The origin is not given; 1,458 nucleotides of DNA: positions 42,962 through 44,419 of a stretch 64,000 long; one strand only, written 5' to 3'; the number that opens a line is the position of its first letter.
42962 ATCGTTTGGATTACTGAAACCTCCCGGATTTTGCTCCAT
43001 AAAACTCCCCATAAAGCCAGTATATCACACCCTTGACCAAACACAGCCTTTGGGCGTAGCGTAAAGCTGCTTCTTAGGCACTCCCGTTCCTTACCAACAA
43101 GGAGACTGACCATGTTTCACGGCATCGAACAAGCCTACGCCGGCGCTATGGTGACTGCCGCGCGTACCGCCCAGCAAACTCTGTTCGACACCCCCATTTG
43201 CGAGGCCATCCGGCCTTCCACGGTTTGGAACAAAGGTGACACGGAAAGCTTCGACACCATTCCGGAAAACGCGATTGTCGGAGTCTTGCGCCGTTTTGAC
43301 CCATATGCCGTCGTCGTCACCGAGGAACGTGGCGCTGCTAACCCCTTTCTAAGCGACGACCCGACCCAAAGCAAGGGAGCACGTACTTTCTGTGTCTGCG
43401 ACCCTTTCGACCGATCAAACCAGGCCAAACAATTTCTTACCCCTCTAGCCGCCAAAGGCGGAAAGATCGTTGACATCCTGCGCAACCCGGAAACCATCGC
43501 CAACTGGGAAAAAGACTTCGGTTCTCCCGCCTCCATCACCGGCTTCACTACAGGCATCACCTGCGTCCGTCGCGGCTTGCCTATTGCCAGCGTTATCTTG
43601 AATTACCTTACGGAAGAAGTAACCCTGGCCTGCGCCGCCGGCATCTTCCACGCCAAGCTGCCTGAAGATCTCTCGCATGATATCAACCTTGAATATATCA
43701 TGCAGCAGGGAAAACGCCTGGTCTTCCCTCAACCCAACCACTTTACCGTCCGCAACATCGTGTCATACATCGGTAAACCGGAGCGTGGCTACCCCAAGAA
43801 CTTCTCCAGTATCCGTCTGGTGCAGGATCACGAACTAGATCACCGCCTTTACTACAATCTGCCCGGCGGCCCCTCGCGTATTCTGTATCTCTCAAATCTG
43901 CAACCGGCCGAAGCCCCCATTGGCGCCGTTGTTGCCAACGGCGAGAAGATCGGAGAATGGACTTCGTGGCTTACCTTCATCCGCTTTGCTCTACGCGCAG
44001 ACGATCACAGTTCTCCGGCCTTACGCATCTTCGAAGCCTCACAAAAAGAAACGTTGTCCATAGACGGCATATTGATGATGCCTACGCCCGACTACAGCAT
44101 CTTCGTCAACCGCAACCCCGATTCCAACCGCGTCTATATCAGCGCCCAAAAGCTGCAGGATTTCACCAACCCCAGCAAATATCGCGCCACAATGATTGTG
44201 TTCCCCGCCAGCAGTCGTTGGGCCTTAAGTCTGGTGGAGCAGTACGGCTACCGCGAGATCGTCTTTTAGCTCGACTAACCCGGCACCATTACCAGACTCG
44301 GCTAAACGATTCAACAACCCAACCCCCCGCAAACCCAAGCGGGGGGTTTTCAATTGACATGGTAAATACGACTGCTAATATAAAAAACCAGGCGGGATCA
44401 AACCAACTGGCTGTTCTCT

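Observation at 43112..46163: GC-richer module of three independently transcribed genes: a divergent IMPase-like protein, a lone PurM-like enzyme and a NUDIX hydrolase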

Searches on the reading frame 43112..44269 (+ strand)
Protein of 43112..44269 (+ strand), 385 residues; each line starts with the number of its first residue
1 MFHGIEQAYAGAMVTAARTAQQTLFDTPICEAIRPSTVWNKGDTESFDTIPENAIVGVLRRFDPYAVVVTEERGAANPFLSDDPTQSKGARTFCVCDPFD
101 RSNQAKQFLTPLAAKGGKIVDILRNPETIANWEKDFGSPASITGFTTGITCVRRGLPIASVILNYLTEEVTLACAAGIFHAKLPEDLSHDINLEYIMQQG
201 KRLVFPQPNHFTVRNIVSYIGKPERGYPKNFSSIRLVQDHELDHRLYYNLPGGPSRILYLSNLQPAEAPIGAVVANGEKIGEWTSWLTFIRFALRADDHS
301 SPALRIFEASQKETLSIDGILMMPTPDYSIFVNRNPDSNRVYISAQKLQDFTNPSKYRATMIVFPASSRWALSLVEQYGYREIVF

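Call 3: search_protein_families(library=pfam, proteins=[window:43112-44269:+], max_evalue=0.1)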
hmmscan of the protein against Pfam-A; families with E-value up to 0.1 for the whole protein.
window:43112-44269:+ (385 aa): 0 families

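Call 4: search_protein_families(library=ncbifam, proteins=[window:43112-44269:+], max_evalue=0.1)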
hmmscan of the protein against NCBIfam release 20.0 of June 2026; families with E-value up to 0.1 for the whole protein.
window:43112-44269:+ (385 aa): 1 family
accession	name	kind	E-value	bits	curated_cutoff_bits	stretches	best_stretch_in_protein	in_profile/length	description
NF009321.0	PRK12676.1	equivalog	0.011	14.8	264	1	40-102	40-93/264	bifunctional fructose-bisphosphatase/inositol-phosphate phosphatase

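Call 9: search_solved_structures(query=window:43112-44269:+, max_evalue=10, show_alignments=2)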
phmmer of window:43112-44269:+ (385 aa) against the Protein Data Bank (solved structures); distinct sequences matched with E-value up to 10: 1.
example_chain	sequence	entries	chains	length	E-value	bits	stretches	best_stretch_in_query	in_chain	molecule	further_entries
9ijj_4X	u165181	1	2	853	1.4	11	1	167-264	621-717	Leucine-rich repeat and death domain-containing protein 1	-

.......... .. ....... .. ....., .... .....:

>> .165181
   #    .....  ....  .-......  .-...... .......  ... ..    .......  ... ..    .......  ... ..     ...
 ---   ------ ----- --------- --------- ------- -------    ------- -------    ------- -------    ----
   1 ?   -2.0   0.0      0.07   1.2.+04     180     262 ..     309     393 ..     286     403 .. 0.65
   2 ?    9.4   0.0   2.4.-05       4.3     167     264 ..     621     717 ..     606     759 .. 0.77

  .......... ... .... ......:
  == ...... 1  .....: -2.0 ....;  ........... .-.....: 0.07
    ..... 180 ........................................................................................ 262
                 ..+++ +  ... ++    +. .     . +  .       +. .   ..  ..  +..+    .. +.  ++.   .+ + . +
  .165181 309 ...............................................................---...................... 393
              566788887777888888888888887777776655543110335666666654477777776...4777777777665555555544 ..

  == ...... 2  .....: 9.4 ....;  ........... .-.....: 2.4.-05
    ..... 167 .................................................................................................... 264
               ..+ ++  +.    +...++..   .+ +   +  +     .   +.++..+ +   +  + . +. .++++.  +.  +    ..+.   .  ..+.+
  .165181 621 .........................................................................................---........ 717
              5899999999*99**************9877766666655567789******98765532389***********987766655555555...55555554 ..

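Call 12: find_homologous_proteins(query=window:43112-44269:+, max_evalue=0.001)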
Query window:43112-44269:+ (385 aa): 318 proteins with E <= 0.001 among 5464 candidates; the best 120 are listed.
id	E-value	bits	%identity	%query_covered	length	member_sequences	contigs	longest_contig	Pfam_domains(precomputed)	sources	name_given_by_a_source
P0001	1.6e-261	885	100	100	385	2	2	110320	-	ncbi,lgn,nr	ncbi:MAG: hypothetical protein Q8P73_05430 [bacterium]|nr:hypothetical protein [bacterium]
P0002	5.5e-155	534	59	100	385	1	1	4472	-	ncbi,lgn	-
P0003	1.9e-154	532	60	100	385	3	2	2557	-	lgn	-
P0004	1.1e-153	530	60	100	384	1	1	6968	-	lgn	-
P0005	1.7e-153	529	61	100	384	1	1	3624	-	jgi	jgi:hypothetical protein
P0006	1.9e-153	529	61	100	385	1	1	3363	-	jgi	jgi:hypothetical protein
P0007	1.2e-152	526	59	100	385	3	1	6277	-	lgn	-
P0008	1.6e-152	526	59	100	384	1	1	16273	-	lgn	-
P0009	4.2e-152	525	59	100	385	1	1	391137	-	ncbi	-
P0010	6.4e-152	524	58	100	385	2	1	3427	-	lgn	-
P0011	5.3e-151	521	60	100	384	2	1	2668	-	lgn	-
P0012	1.9e-150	519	59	100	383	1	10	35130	-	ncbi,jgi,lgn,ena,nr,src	ncbi:MAG TPA: hypothetical protein VJI96_00525 [Candidatus Andersenbacteria bacterium]|nr:hypothetic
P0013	1.9e-150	519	59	100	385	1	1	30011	-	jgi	jgi:hypothetical protein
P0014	5.4e-150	518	59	100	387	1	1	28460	-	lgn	-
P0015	3.9e-149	515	59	100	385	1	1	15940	-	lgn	-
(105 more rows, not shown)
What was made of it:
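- There are 318 word-index hits, all called hypothetical and about 385 aa long (call 12).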

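Call 13: find_encoding_contigs(protein=window:43112-44269:+, flank=10000, max_places=6)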
Protein window:43112-44269:+ (385 aa): 2 contigs read that carry it; 2 places shown.
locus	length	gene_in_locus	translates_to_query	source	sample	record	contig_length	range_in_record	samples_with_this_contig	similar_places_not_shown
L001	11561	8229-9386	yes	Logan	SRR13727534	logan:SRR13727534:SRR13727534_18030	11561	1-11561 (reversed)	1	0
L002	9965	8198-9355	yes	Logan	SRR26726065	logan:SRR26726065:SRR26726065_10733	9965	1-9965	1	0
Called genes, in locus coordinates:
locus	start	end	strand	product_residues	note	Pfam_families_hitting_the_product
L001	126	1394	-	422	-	PF05496:RuvB_N, PF13191:AAA_16 (faint), PF00004:AAA, PF07726:AAA_3 (weak), PF07728:AAA_5 (weak), PF16193:AAA_assoc_2, PF12002:MgsA_C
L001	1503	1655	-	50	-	-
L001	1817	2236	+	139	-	-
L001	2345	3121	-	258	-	PF01026:TatD_DNase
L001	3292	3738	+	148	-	-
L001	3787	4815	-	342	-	PF01594:AI-2E_transport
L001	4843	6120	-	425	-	PF00675:Peptidase_M16, PF05193:Peptidase_M16_C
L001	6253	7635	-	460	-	PF28494:GlyRS_ins_1 (faint), PF00587:tRNA-synt_2b (weak), PF03129:HGTP_anticodon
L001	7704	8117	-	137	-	-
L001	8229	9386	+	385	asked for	-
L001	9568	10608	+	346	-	PF00586:AIRS, PF02769:AIRS_C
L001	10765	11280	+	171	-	PF00293:NUDIX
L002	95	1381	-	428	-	PF05496:RuvB_N, PF00004:AAA, PF07726:AAA_3 (weak), PF07728:AAA_5 (weak), PF16193:AAA_assoc_2, PF12002:MgsA_C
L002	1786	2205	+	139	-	-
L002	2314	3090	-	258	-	PF01026:TatD_DNase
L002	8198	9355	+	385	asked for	-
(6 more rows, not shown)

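Call 17: find_related_loci(query=A1, collection=genome_contigs, flank=6000)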
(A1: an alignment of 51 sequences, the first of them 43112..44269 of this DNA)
Query A1 (385 aa) in genome_contigs; peptide patterns used: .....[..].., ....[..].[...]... (x = any residue, [..] = any of these).
189 stretches matched a pattern; 119 encode a relative of the query (tblastn E <= 1e-3); the best 80 are kept; 80 distinct loci.
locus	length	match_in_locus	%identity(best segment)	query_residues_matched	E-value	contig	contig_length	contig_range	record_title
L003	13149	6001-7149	59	1-385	6e-151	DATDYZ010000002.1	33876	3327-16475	MAG TPA_asm: Candidatus Andersenbacteria bacterium isolate SMAG_U8178 k141_310054, whole genome shotgun sequence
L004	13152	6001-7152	50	1-385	4e-124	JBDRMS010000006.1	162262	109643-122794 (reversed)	MAG: bacterium isolate MEGAHIT-group-1.842 k141_12566365, whole genome shotgun sequence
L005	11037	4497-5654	46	1-385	9e-110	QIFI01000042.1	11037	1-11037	MAG: Candidatus Andersenbacteria bacterium isolate SZUA-179 Ga0063294_10003864, whole genome shotgun sequence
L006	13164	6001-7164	44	4-385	4e-103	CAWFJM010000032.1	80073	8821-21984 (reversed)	MAG: uncultured Planctomycetaceae bacterium isolate MFD01872.bin.2.91 genome assembly, contig: contig_23383, whole genom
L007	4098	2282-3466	44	4-385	6e-102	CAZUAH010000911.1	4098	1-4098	MAG TPA_asm: uncultured Pirellulaceae bacterium isolate SRP077602_co5_269 genome assembly, contig: NODE_77008_length_409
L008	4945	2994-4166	42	1-385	4e-99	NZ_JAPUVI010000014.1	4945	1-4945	MAG: Accumulibacter sp. isolate MAG Bin45 bin45_66, whole genome shotgun sequence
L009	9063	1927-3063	43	4-383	7e-99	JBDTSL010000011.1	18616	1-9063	MAG: Candidatus Doudnabacteria bacterium isolate cluster3_bin.27 NODE_10802_length_18616_cov_9.308927, whole genome shot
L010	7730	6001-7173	42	1-385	7e-99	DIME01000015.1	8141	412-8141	MAG TPA_asm: Candidatus Accumulibacter vicinus isolate UBA5574 UBA5574_contig_476, whole genome shotgun sequence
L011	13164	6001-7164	41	4-385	6e-98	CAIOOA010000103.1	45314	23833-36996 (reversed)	MAG: uncultured Methylococcaceae bacterium isolate Day2-3_bin-150 genome assembly, contig: bin-150:103/315, whole genome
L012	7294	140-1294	41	2-385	4e-96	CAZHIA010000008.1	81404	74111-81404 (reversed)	MAG TPA_asm: uncultured Candidatus Saccharibacteria bacterium isolate SRP257259_co1_13 genome assembly, contig: NODE_265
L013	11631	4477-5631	42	2-385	1e-94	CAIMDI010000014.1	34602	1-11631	Candidatus Taylorbacteria bacterium isolate KTt_bin-0984 genome assembly, contig: bin-0984:14/36, whole genome shotgun s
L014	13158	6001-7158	41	1-385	2e-94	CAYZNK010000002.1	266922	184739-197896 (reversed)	MAG TPA_asm: uncultured Candidatus Saccharibacteria bacterium isolate SRP192927_co10_109 genome assembly, contig: NODE_4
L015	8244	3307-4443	40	4-383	3e-94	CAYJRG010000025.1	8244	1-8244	MAG TPA_asm: uncultured Candidatus Saccharibacteria bacterium isolate ERP125453_co1_239 genome assembly, contig: NODE_10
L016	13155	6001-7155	43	2-385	3e-94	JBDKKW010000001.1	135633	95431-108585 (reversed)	MAG: Candidatus Parcubacteria bacterium isolate hopbrook_2019_sw_WHONDRS-S19S_0012_A_bin.19 scaffold_0000003, whole geno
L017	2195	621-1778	42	1-385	5e-98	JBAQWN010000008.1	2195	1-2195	MAG: Minisyncoccia bacterium isolate MFD03290_ilm_asm_bin3 k127_2730, whole genome shotgun sequence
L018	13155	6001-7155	42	2-385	2e-93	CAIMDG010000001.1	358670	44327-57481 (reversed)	uncultured bacterium isolate KTt_bin-0975 genome assembly, contig: bin-0975:1/3, whole genome shotgun sequence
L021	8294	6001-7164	42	2-385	1e-92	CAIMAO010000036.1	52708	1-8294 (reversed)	uncultured bacterium isolate AM-lipid-01-D8_bin-1576 genome assembly, contig: bin-1576:36/46, whole genome shotgun seque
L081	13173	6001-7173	33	4-383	9e-63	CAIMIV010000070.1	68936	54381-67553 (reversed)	uncultured bacterium isolate MJ-2014-D5_bin-329 genome assembly, contig: bin-329:70/71, whole genome shotgun sequence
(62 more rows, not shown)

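Call 23: predict_structure(alignment_id=A1)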
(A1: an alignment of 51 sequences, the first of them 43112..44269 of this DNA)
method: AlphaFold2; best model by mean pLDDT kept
length: 385 residues; sequences in the alignment: 51
mean_pLDDT: 91.4   pTM: 0.92
mean pLDDT of the five models: 91.4, 91.2, 90.8, 89.6, 89.1
residues with pLDDT >= 90: 301; 70-90: 60; 50-70: 20; < 50: 4
segments of 3 or more residues with pLDDT < 50: none
pLDDT, mean of each block of 10 residues (from residue 1): 86 98 95 78 78 95 91 68 54 93 94 91 95 97 98 96 98 97 94 95 91 88 92 93 94 95 94 96 97 96 97 89 93 90 91 92 95 93 96
secondary structure, 60 per line:
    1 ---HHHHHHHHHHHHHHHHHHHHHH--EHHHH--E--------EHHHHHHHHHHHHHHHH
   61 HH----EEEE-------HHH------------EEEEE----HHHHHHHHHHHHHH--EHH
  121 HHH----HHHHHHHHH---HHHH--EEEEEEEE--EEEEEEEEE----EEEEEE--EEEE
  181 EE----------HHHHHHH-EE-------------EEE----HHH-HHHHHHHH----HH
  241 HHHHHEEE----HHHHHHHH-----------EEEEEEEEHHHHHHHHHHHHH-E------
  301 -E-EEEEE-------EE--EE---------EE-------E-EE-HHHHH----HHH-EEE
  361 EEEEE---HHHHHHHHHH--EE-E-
elements in order: H4-25 H29-32 H45-62 E67-70 E93-97 H102-115 H119-123 H128-136 H140-143 E146-153 E156-164 E169-174 E177-182 H193-199 E216-218 H227-234 H239-245 E246-248 H253-260 E272-279 H280-292 E304-308 H345-349 E358-365 H369-378
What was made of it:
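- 43112..44269 (+): Gene for a 385-aa protein of an unnamed family with the IMPase/FBPase (Li+-sensitive phosphatase) fold. Conserved residues are D43, D48, E52, E71-E72, D97-P-x-D100-R-S102, GGP252-254, R256, NGEK276-279, E282, W283 and R358. AlphaFold2 model with pLDDT 91.4 and pTM 0.92 (call 23).
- On IMPase superfamily (fold level): The AlphaFold2 model has pLDDT 91.4 (call 23).
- The model has pLDDT 91.4 (call 23).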

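Call 25: fold_search(model_id=the predicted structure, library=pdb)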
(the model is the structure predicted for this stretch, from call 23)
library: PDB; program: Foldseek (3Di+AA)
matches with E <= 10: 353; with E <= 0.001: 121
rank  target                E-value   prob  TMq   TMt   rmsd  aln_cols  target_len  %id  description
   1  5eqa_B                1.3e-09  1.00  0.48  0.69   5.7       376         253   12  Crystal structure of Medicago truncatula Histidinol-Phosphate Phosphatase (MtHPP) with intermolecular cross-link betwe (released 2016-03-30)
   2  9mmi_B                1.9e-09  1.00  0.50  0.71   5.3       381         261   10  Myo-inositol-1(or 4)-monophosphatase that can perform essential dephosphorylation step to facilitate riboflavin biosyn (released 2025-04-09)
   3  5eq9_D                2.3e-09  1.00  0.46  0.65   6.5       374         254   13  Crystal structure of Medicago truncatula Histidinol-Phosphate Phosphatase (MtHPP) in complex with L-histidinol phospha (released 2016-03-30)
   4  5eq9_B                2.7e-09  1.00  0.48  0.68   5.7       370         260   12  Crystal structure of Medicago truncatula Histidinol-Phosphate Phosphatase (MtHPP) in complex with L-histidinol phospha (released 2016-03-30)
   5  9mmi_A                3.4e-09  1.00  0.50  0.71   5.4       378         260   11  Myo-inositol-1(or 4)-monophosphatase that can perform essential dephosphorylation step to facilitate riboflavin biosyn (released 2025-04-09)
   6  3b8b                  3.4e-09  1.00  0.45  0.61   6.1       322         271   14  Crystal structure of CysQ from Bacteroides thetaiotaomicron, a bacterial member of the inositol monophosphatase family (released 2007-12-18)
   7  5eq8                  3.6e-09  1.00  0.47  0.66   6.4       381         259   12  Crystal structure of Medicago truncatula Histidinol-Phosphate Phosphatase (MtHPP) in complex with L-histidinol (released 2016-03-30)
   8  5eqa_C                3.9e-09  1.00  0.48  0.68   5.9       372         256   12  Crystal structure of Medicago truncatula Histidinol-Phosphate Phosphatase (MtHPP) with intermolecular cross-link betwe (released 2016-03-30)
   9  5eq9_A                7.2e-09  1.00  0.45  0.64   6.2       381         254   11  Crystal structure of Medicago truncatula Histidinol-Phosphate Phosphatase (MtHPP) in complex with L-histidinol phospha (released 2016-03-30)
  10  8wdq_A                9.9e-09  1.00  0.49  0.67   5.9       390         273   12  Crystal Structure of Pseudomonas aeruginosa SuhB in complex with D-myo-inositol-1-phosphate (released 2024-09-18)
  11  5eq7                  9.9e-09  1.00  0.46  0.65   6.6       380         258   13  Crystal structure of Medicago truncatula Histidinol-Phosphate Phosphatase (MtHPP) in complex with free phosphate (released 2016-03-30)
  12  3luz_A                1.1e-08  1.00  0.46  0.71   6.5       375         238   11  Crystal structure of extragenic suppressor protein suhB from Bartonella henselae, via combined iodide SAD molecular re (released 2010-03-02)
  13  9mmi_D                1.1e-08  1.00  0.48  0.74   5.3       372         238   11  Myo-inositol-1(or 4)-monophosphatase that can perform essential dephosphorylation step to facilitate riboflavin biosyn (released 2025-04-09)
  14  8wip_A                1.3e-08  1.00  0.50  0.67   6.2       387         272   11  Crystal Structure of Pseudomonas aeruginosa SuhB in its apo form. (released 2024-10-02)
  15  2pcr_A                1.7e-08  1.00  0.48  0.74   5.3       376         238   11  Crystal structure of Myo-inositol-1(or 4)-monophosphatase (aq_1983) from Aquifex Aeolicus VF5 (released 2007-10-02)
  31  6tqn_S                1.1e-07  1.00  0.51  0.71   5.4       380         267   12  rrn anti-termination complex without S4 (released 2020-08-05)
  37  6tqn_T                2.0e-07  1.00  0.48  0.70   6.3       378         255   11  rrn anti-termination complex without S4 (released 2020-08-05)
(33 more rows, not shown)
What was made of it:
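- On IMPase superfamily (fold level): Foldseek E is 1e-9 with TM about 0.7 on the target (call 25).
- Foldseek top hits are HisN, IMPase, SuhB and CysQ at E 1e-9 (call 25). SuhB, a member of the same superfamily, has a non-enzymatic role in the rRNA antitermination complex (PDB 6tqn among the fold hits, call 25).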

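Call 27: search_solved_structures(query=A1, max_evalue=10, show_alignments=4)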
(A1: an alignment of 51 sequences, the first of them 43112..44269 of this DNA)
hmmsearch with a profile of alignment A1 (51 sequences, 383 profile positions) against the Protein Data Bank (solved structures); distinct sequences matched with E-value up to 10: 4.
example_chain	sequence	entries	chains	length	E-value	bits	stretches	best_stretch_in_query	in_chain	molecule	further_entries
9vep_A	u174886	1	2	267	0.034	16.2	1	9-77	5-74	Inositol-1-monophosphatase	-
6tqn_T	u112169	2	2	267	0.036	16.1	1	9-76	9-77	Inositol monophosphatase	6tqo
6ib7_A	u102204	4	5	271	0.037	16.1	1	9-76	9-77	Inositol-1-monophosphatase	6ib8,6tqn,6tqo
2qfl_A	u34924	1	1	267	0.038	16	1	9-76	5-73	Inositol-1-monophosphatase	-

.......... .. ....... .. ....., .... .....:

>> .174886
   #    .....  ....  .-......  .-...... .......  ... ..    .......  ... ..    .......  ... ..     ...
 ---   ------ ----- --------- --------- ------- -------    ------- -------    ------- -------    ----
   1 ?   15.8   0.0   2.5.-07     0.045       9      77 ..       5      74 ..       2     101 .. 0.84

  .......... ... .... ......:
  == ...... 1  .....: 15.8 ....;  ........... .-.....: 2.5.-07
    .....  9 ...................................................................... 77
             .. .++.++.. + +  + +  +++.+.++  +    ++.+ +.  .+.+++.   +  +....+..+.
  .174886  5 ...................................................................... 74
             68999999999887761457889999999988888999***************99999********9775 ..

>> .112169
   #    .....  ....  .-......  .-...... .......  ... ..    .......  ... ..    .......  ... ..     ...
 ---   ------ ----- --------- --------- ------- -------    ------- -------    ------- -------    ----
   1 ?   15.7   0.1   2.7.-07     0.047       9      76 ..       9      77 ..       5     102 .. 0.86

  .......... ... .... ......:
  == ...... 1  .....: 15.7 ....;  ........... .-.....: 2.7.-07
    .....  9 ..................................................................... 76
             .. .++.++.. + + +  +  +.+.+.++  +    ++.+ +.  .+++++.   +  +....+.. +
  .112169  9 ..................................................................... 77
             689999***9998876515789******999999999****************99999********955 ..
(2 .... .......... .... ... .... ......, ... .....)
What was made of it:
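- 43112..44269 (+): Family profile against PDB sequences in call 27.
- On IMPase superfamily (active site): The EE segment aligns with that of SuhB (call 27).
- Closest known: Inositol monophosphatase / SuhB / CysQ / Hal2 / FBPase-IMPase superfamily. Same: Same N-terminal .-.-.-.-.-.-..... helix motif and EE pair (call 27).
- The family profile aligns its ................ segment with the same motif of SuhB (call 27).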

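Call 41: search_protein_representatives(alignment_id=A1)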
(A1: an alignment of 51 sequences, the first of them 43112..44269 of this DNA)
Query: 51 sequences, 383 profile positions. Proteins with E-value up to 0.001 (for the whole library): 239; up to 1e-10: 198; up to 1e-30: 117. The best 150 are listed.
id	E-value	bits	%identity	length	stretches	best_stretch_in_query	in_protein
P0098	6.6e-168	574.9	-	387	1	1-382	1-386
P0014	7.2e-163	558.3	-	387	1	1-382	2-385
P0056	2.5e-158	543.4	-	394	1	1-382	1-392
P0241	1.0e-157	541.3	-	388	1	1-382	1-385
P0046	6.5e-144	495.9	-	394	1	1-382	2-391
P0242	1.1e-140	485.3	-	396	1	1-382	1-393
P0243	1.8e-140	484.6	-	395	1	1-382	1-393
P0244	3.5e-136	470.5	-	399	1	1-382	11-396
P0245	2.2e-134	464.5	-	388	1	1-382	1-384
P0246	1.3e-131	455.4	-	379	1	1-382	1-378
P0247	2.9e-125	434.5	-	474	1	1-382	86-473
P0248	2.3e-124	431.6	-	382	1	1-382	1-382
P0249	1.4e-123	429.0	-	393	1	1-382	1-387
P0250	2.2e-120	418.4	-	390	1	1-382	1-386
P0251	9.2e-120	416.4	-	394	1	1-382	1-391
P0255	8.1e-116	403.4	-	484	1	4-382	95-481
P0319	1.5e-46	175.4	-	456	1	1-370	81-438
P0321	3.1e-46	174.4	-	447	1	1-382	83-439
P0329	1.2e-42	162.6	-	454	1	1-379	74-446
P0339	3.4e-39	151.2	-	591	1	1-362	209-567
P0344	4.4e-36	141.0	-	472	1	1-368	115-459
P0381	7.6e-21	90.8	-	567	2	11-189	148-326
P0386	7.8e-20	87.5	-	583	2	12-181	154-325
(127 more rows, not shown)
